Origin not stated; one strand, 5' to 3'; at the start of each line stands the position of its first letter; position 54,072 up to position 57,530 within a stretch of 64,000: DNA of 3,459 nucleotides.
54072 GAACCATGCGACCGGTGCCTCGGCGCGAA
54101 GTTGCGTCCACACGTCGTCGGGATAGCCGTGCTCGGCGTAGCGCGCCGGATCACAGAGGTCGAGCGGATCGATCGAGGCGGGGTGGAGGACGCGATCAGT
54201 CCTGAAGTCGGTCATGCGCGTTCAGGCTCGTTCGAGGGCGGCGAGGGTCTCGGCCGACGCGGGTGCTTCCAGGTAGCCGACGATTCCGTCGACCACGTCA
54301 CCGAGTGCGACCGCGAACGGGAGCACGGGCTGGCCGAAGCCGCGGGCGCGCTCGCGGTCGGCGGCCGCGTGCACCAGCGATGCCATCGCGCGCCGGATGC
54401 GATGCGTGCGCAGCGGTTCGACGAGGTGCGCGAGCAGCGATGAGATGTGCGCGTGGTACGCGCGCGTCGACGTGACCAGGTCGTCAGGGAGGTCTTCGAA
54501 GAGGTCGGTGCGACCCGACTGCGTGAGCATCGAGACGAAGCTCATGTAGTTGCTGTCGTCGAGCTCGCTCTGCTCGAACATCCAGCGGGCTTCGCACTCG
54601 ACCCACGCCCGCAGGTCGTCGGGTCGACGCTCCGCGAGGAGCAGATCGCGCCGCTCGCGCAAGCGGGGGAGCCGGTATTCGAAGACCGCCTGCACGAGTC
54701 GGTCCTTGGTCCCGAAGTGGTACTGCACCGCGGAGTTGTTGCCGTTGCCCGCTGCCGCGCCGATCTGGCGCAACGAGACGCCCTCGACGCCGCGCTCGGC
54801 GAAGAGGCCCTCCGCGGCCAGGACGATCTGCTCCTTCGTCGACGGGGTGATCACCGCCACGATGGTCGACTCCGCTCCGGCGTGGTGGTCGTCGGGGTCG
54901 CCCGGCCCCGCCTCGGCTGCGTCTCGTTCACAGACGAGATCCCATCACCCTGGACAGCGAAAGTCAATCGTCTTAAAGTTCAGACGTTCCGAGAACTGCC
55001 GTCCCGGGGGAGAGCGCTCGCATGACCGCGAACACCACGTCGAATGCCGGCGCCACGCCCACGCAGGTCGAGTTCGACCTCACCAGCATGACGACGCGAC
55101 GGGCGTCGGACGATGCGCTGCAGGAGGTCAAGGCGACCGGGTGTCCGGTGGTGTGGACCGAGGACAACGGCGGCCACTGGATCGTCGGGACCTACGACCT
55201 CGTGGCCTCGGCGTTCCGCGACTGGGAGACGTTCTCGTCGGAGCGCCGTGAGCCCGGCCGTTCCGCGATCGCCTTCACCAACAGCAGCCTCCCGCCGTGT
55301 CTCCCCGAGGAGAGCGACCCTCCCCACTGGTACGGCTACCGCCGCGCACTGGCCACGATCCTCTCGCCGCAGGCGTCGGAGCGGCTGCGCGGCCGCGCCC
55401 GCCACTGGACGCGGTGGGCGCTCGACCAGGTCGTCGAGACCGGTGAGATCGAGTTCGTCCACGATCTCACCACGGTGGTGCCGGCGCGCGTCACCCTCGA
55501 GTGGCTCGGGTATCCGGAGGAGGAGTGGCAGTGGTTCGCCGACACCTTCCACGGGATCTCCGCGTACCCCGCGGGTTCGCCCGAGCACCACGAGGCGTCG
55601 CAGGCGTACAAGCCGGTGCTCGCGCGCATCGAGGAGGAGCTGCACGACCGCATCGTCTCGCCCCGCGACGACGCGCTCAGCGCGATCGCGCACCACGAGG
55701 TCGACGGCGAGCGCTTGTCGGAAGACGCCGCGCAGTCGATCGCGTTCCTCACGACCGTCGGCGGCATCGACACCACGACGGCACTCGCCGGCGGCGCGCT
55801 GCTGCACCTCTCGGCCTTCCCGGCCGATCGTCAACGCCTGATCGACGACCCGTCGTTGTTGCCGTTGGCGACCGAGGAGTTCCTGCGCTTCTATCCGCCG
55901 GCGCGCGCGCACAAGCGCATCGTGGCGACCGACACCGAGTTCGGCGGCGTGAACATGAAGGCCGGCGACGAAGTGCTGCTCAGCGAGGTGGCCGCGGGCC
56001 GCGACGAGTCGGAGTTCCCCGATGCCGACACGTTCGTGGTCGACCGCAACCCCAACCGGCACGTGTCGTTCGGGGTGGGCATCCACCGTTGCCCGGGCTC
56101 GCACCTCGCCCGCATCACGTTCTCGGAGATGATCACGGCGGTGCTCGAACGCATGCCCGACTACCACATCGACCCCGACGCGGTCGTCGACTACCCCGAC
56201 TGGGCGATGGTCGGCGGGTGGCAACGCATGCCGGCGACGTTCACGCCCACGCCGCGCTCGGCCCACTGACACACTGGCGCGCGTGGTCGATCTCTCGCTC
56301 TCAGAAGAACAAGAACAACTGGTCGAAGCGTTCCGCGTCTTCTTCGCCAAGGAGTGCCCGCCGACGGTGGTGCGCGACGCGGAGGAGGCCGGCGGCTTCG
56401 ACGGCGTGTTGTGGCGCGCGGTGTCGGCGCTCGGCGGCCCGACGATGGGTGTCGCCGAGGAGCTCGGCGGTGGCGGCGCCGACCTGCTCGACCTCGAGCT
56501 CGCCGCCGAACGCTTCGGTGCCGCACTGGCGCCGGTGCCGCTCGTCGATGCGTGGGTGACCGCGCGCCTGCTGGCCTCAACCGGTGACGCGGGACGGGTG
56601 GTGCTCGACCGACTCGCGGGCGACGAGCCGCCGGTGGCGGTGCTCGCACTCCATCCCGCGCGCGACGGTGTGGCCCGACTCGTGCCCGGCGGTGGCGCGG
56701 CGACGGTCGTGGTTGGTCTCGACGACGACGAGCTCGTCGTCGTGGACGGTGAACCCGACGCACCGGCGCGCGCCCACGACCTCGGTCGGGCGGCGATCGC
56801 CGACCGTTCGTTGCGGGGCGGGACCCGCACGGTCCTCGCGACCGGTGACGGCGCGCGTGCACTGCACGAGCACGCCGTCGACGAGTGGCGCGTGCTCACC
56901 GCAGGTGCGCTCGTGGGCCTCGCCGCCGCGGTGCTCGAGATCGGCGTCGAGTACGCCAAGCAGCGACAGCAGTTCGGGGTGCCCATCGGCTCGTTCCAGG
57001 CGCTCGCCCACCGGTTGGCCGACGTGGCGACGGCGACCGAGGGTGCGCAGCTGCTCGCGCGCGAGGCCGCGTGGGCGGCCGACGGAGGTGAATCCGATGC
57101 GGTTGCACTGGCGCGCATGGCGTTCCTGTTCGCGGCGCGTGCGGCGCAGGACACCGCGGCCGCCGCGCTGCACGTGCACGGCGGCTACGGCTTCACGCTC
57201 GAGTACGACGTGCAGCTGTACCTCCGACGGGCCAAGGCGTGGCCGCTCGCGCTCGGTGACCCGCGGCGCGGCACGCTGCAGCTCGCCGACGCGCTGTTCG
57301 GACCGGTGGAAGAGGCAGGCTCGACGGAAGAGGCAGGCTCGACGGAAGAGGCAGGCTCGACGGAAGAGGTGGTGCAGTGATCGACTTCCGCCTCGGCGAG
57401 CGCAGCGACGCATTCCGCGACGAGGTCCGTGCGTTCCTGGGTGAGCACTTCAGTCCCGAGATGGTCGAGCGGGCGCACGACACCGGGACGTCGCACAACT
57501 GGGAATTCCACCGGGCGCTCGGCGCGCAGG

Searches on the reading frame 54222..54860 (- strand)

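Call 28: search_protein_families(library=pfam, proteins=[window:54222-54860:-], max_evalue=0.001)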
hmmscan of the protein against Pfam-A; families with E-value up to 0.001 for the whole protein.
window:54222-54860:- (212 aa): 1 family
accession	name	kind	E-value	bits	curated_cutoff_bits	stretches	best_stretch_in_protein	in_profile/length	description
PF00440.29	TetR_N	-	4.5e-08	33.2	24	1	12-59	1-47/47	Bacterial regulatory proteins, tetR family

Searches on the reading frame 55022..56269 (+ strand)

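Call 28: search_protein_families(library=pfam, proteins=[window:55022-56269:+], max_evalue=0.001)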
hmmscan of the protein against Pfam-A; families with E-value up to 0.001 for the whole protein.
window:55022-56269:+ (415 aa): 1 family
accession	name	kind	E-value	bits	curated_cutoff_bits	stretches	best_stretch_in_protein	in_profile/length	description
PF00067.27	p450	-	3.4e-19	69.4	22.8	1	280-377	324-431/462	Cytochrome P450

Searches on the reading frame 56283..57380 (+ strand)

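Call 28: search_protein_families(library=pfam, proteins=[window:56283-57380:+], max_evalue=0.001)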
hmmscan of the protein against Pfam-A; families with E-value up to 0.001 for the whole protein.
window:56283-57380:+ (365 aa): 3 families
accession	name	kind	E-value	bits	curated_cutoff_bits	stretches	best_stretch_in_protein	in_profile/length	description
PF00441.29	Acyl-CoA_dh_1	-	1.6e-27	96.9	22.4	1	190-325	3-136/150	Acyl-CoA dehydrogenase, C-terminal domain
PF08028.16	Acyl-CoA_dh_2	-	1.7e-11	45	22.7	1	206-319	3-125/134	Acyl-CoA dehydrogenase, C-terminal domain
PF02771.21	Acyl-CoA_dh_N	-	4.7e-11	43.5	22.9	1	7-88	1-84/113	Acyl-CoA dehydrogenase, N-terminal domain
